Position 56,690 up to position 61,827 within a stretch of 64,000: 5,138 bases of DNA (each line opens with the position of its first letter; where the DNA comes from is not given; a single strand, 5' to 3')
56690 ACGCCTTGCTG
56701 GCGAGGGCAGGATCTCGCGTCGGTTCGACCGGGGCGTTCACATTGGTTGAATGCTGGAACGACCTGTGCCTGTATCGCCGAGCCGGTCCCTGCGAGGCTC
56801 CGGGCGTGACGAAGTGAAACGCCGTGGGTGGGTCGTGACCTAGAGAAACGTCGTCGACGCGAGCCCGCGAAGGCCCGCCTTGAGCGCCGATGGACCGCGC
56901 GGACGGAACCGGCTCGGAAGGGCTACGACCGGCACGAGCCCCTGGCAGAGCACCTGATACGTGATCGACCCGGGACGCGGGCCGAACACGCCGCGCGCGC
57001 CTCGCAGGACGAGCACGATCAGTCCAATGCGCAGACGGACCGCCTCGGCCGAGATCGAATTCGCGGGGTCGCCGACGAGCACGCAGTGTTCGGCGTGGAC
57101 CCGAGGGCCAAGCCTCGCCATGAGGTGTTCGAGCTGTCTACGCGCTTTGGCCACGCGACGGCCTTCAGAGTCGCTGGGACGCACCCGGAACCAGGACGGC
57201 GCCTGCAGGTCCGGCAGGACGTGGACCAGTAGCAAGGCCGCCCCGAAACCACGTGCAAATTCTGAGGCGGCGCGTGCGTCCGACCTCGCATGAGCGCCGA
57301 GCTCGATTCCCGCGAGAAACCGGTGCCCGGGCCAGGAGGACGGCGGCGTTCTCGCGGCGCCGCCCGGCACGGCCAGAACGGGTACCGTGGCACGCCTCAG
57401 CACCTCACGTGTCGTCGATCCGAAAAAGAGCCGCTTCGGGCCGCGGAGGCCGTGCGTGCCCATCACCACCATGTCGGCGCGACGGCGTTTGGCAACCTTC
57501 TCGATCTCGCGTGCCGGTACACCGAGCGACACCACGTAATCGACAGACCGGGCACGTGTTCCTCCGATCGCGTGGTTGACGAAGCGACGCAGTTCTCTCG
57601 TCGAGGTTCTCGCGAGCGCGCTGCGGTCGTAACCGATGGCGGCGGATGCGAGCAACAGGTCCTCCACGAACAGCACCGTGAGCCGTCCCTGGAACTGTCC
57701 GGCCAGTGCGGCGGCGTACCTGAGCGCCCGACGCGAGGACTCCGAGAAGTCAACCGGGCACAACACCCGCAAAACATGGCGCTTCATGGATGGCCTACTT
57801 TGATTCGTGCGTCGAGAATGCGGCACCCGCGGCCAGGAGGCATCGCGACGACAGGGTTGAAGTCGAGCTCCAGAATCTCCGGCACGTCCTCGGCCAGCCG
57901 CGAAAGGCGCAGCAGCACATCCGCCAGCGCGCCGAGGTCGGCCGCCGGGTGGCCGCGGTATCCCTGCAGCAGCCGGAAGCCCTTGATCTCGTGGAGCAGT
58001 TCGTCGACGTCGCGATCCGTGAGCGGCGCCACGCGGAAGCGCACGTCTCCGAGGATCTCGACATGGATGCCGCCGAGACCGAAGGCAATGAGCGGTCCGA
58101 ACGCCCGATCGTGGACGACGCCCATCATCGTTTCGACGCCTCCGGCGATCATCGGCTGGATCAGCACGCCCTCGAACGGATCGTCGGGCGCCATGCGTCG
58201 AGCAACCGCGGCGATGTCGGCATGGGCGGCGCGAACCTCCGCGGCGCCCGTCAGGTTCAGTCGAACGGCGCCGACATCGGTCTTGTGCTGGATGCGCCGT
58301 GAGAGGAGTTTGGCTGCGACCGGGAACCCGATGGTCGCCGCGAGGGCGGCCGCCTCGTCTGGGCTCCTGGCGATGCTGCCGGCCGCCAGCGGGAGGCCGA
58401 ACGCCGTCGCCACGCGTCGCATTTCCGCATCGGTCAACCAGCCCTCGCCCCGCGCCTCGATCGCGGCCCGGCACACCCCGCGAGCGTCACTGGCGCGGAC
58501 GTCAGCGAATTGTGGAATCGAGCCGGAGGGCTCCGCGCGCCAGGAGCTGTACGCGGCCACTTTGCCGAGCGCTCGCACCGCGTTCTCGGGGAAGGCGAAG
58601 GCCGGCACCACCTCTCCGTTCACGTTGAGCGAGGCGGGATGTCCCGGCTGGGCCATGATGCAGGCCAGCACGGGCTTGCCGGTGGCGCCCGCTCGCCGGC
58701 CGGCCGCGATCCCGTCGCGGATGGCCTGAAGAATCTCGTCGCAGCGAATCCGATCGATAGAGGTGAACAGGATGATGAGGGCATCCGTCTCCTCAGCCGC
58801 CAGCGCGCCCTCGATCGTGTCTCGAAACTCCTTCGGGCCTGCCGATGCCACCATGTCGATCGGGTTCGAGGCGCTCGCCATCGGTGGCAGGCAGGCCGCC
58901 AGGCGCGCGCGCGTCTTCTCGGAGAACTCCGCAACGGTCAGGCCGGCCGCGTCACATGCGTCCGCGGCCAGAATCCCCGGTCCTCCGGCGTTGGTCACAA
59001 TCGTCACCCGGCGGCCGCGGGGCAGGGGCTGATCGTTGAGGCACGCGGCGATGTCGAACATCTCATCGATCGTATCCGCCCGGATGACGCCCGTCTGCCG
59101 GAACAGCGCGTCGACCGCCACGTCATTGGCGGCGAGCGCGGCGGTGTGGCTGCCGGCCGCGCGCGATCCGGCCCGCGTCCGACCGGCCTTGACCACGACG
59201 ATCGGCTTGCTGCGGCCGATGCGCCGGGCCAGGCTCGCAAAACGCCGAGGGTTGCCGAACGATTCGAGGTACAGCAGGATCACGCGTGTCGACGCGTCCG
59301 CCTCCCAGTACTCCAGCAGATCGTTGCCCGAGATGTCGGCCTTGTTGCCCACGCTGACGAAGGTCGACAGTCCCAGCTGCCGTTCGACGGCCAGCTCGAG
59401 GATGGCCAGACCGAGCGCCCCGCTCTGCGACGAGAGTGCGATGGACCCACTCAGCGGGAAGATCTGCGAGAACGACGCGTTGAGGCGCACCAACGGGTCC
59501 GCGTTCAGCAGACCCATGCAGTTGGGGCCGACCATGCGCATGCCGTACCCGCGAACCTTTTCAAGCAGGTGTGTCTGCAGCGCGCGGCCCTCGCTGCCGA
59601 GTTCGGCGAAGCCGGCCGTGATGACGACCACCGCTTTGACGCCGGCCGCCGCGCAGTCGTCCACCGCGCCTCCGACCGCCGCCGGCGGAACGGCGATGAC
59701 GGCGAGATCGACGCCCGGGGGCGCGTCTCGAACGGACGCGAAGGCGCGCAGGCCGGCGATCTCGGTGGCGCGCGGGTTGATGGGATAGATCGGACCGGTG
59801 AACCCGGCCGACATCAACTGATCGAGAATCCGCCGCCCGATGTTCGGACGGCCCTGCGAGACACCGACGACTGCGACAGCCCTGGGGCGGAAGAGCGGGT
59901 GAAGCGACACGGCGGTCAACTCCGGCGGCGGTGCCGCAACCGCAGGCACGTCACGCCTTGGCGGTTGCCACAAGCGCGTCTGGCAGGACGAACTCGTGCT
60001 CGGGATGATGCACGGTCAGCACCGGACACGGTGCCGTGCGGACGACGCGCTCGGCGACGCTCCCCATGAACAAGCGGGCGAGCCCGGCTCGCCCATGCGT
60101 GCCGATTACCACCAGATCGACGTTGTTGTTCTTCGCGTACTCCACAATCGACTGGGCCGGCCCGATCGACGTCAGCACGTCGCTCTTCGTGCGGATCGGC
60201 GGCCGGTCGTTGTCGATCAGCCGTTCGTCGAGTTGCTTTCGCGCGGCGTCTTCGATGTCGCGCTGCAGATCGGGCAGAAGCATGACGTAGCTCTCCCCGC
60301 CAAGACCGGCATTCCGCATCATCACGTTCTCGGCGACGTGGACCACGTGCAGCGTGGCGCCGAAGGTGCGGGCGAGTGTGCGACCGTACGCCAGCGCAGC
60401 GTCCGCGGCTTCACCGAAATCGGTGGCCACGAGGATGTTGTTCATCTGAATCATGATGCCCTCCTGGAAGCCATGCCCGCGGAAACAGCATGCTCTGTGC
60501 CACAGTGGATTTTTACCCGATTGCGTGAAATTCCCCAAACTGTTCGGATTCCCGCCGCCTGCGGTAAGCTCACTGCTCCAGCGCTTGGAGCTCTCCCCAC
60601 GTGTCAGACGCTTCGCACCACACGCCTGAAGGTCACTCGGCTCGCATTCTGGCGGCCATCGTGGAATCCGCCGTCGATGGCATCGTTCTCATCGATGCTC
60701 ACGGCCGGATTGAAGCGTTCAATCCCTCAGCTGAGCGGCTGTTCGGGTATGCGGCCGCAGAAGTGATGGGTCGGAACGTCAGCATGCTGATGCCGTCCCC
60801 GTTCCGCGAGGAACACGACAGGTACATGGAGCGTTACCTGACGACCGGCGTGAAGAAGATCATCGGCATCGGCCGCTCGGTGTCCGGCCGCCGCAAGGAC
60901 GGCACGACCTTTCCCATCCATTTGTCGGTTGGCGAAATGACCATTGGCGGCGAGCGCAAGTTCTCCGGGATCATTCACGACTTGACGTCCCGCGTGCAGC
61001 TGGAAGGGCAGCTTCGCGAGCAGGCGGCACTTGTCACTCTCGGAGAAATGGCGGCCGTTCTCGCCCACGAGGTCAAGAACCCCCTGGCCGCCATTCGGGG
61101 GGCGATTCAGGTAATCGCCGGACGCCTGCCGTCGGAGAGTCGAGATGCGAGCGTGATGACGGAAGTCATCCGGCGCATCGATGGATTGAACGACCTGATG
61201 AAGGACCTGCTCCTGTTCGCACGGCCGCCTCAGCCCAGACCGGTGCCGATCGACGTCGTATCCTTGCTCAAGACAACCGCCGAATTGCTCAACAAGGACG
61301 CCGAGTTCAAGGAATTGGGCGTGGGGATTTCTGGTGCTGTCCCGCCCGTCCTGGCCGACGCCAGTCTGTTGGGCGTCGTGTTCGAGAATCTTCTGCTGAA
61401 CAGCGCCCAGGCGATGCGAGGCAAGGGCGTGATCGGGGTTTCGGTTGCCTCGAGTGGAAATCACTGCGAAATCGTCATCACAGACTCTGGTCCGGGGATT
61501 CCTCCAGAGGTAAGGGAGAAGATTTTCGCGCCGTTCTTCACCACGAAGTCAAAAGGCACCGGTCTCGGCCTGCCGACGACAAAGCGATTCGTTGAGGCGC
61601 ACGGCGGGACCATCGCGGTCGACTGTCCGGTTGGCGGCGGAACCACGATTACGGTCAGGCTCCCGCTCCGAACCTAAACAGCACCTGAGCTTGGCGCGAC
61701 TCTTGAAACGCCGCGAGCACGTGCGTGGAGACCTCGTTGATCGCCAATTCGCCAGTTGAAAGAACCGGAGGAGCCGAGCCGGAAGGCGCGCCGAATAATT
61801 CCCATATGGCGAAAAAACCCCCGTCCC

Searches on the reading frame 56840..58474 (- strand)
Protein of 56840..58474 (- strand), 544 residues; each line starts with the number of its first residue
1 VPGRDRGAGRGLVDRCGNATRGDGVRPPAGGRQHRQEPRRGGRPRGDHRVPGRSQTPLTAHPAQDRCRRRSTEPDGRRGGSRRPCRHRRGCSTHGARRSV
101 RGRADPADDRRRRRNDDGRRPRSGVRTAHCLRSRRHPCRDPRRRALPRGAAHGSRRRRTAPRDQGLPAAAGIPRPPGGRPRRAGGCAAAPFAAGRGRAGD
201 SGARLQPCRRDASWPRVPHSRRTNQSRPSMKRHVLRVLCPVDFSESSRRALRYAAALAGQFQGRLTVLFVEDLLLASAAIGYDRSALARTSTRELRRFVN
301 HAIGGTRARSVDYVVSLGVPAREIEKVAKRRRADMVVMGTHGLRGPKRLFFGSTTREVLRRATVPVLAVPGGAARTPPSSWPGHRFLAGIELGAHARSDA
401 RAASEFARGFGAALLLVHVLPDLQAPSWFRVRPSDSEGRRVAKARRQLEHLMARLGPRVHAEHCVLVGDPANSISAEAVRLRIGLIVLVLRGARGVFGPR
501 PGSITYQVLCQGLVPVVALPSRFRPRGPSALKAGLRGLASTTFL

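Call 11: search_protein_families(library=pfam, proteins=[window:56840-58474:-])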
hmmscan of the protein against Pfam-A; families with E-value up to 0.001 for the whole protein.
window:56840-58474:- (544 aa): 1 family
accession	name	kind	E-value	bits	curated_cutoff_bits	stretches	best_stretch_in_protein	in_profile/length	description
PF00582.32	Usp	-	6.9e-40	137.3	24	2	236-370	4-141/141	Universal stress protein family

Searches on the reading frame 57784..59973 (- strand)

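Call 11: search_protein_families(library=pfam, proteins=[window:57784-59973:-])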
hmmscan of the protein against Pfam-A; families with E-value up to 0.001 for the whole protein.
window:57784-59973:- (729 aa): 5 families
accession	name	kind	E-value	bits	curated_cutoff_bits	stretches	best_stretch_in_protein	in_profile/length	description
PF13549.11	ATP-grasp_5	-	2.1e-73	246.8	27.6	1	506-726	3-221/221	ATP-grasp domain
PF13607.11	Succ_CoA_lig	-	1.1e-56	190.8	27.4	1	176-312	2-138/138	Succinyl-CoA ligase like flavodoxin domain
PF13380.12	CoA_binding_2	-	5.4e-24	85.3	22.8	1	31-157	1-115/116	CoA binding domain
PF02629.25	CoA_binding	-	9.1e-14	52.4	22.3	1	31-121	4-97/97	CoA binding domain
PF19045.5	Ligase_CoA_2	-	1.3e-10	42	23.7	1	323-441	1-118/162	Ligase-CoA domain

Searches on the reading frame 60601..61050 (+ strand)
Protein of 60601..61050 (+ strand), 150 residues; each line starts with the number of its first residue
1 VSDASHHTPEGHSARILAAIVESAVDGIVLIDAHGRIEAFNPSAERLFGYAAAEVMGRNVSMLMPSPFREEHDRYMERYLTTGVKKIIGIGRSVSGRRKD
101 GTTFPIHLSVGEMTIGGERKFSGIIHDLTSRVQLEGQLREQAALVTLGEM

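Call 75: search_solved_structures(query=window:60601-61050:+, max_evalue=0.00001, show_alignments=1)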
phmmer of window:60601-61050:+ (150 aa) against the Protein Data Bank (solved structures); distinct sequences matched with E-value up to 0.00001: 17.
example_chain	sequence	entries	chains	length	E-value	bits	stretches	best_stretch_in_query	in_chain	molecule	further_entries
8js5_A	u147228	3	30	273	7.4e-40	139.3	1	17-141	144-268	Sensor protein FixL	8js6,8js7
1dp6_A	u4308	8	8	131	7.1e-39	136.1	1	17-140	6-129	FIXL PROTEIN | SENSOR PROTEIN FIXL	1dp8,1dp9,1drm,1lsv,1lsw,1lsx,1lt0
1y28_A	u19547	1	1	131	5e-38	133.4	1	17-140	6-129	Sensor protein fixL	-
2cmn_A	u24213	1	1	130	5.1e-38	133.4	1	17-140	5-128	SENSOR PROTEIN FIXL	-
1xj4_A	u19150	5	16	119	6.3e-38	133.1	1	26-140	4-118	Sensor protein fixL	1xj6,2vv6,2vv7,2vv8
1xj2_A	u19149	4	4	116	1.2e-37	132.2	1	26-140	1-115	Sensor protein fixL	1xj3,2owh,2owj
1d06_A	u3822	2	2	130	3.7e-36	127.3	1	17-129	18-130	nitrogen fixation regulatory protein fixL | FIXL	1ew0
9cdr_A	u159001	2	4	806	4.2e-15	59.1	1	20-140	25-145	Oxygen sensor protein DosP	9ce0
9cmf_A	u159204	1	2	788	5.6e-15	58.7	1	21-140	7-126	Oxygen sensor protein DosP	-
1v9y_A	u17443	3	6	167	1.8e-14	57.1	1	19-139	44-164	Heme pas sensor protein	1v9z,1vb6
9bgv_A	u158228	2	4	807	2.9e-14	56.4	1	20-140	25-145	Oxygen sensor protein DosP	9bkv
9clo_A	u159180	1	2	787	3.9e-14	56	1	21-140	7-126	Oxygen sensor protein DosP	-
1s66_L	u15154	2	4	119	5.8e-14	55.4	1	21-127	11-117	Hypothetical protein yddU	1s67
10jx_A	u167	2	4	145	6.8e-09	39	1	19-108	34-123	Multi-sensor signal transduction histidine kinase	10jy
6hmj_A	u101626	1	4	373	4.2e-07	33.2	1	39-144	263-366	Putative PAS/PAC sensor protein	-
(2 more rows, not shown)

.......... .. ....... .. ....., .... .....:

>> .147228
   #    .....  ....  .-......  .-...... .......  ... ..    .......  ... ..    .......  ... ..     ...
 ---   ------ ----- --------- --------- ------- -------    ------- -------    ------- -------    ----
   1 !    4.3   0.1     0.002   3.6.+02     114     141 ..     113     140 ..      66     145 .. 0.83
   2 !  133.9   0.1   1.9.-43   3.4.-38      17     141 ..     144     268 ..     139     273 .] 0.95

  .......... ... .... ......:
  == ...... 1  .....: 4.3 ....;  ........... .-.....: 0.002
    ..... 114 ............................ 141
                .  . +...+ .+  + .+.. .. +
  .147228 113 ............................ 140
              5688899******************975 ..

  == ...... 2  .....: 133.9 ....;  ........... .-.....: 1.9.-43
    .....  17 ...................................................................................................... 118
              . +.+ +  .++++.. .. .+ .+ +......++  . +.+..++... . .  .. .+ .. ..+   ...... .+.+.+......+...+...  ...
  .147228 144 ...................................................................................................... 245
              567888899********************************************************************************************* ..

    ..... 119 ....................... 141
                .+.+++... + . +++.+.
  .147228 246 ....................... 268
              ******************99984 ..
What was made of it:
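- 60601..61677 (+): FixL-type haem-PAS histidine kinase, the presumed O2 sensor at the top of the cascade. The match to PDB FixL haem domains has E = 7e-40, with the proximal-His motif aligned (call 75).
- Closest known: Rhizobial FixLJ / RegSR to NifA cascades. Same: A FixL haem-PAS sensor sits at the top (call 75).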

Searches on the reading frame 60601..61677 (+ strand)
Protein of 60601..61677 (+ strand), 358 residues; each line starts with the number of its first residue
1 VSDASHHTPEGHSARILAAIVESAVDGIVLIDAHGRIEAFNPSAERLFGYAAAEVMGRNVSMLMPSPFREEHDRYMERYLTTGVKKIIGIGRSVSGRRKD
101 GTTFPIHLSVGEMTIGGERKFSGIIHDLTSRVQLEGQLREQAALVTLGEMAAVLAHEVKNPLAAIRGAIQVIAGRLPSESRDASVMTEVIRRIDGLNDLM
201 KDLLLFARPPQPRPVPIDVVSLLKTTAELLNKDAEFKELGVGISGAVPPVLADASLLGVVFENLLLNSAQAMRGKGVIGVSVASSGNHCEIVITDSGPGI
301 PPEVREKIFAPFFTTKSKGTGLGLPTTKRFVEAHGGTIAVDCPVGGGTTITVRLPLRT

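Call 11: search_protein_families(library=pfam, proteins=[window:60601-61677:+])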
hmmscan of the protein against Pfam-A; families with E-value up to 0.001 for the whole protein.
window:60601-61677:+ (358 aa): 7 families
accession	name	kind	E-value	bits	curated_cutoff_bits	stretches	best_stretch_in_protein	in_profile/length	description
PF02518.31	HATPase_c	-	2.7e-26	92.6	26.4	1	253-357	2-110/111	Histidine kinase-, DNA gyrase B-, and HSP90-like ATPase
PF00989.32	PAS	-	4.2e-18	65.9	22.6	1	17-127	3-112/113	PAS fold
PF13426.13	PAS_9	-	2.3e-15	57.2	27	1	26-129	2-102/103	PAS domain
PF00512.31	HisKA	-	1.7e-10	41.2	26.9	1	147-209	2-63/66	His Kinase A (phospho-acceptor) domain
PF08448.16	PAS_4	-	2.7e-09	37.7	23.1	1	21-84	1-64/110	PAS fold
PF13188.13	PAS_8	-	5.1e-08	33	21.8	1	17-61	3-44/65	PAS domain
PF24820.1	Diguanyl_cycl_sensor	-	1e-05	25.8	28.1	1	21-127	2-109/109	Diguanylate cyclase-like sensor domain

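Call 73: search_protein_families(library=ncbifam, proteins=[window:60601-61677:+], max_evalue=0.00001)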
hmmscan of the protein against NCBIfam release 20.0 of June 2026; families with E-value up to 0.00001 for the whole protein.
window:60601-61677:+ (358 aa): 78 families (the best 25 are shown)
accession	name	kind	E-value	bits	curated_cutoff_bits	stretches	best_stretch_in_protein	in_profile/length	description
NF008468.0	PRK11360.1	equivalog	4.9e-75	253.1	646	1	19-357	272-609/616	two-component system sensor histidine kinase AtoS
NF041777.1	sens_FixL_Rhizob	equivalog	1.1e-67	228.7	850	2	17-180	125-294/485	sensor protein FixL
NF007688.0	PRK10364.1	equivalog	7e-52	176.7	479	1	129-356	222-451/460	two-component system sensor histidine kinase ZraS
NF010411.0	PRK13837.1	equivalog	1.5e-36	125.7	647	1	126-357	429-676/828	two-component system VirA-like sensor kinase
NF052573.1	HisKinEspAMyxo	equivalog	5.3e-36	123.9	1400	1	17-354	256-609/755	serine histidine kinase EspA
NF038348.1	T2SS_HK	subfamily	1.5e-35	122.7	450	1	196-357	411-574/574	histidine kinase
TIGR00229.1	sensory_box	domain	5.2e-33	113.9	22.9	1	14-138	4-126/126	PAS domain S-box protein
NF052574.1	HisKinEspCMyxo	equivalog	7.8e-33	113.6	1200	1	15-355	284-636/785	serine histidine kinase EspC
NF053867.1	SprKinKinDBac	equivalog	8.8e-33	113.5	775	1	130-356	269-497/500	sporulation kinase KinD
NF046044.1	PnpS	equivalog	5e-32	111.4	400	1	14-355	54-390/390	two-component system histidine kinase PnpS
NF010076.0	PRK13557.1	subfamily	1.1e-27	96.7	631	1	42-356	60-394/540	histidine kinase famiy protein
NF008312.0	PRK11100.1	equivalog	5.9e-27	94.6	356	1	152-356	261-474/477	two-component system sensor histidine kinase CreC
TIGR02966.1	phoR_proteo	equivalog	3.6e-26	92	334.2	1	17-353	8-332/333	phosphate regulon sensor histidine kinase PhoR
NF047874.1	MASE3_PAS_HK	subfamily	5.1e-26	91.6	560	2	257-357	520-626/655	MASE3 domain-containing sensor histidine kinase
NF008293.1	PRK11073.1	equivalog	1.3e-25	90.4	240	1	18-357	10-348/349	nitrogen regulation protein NR(II)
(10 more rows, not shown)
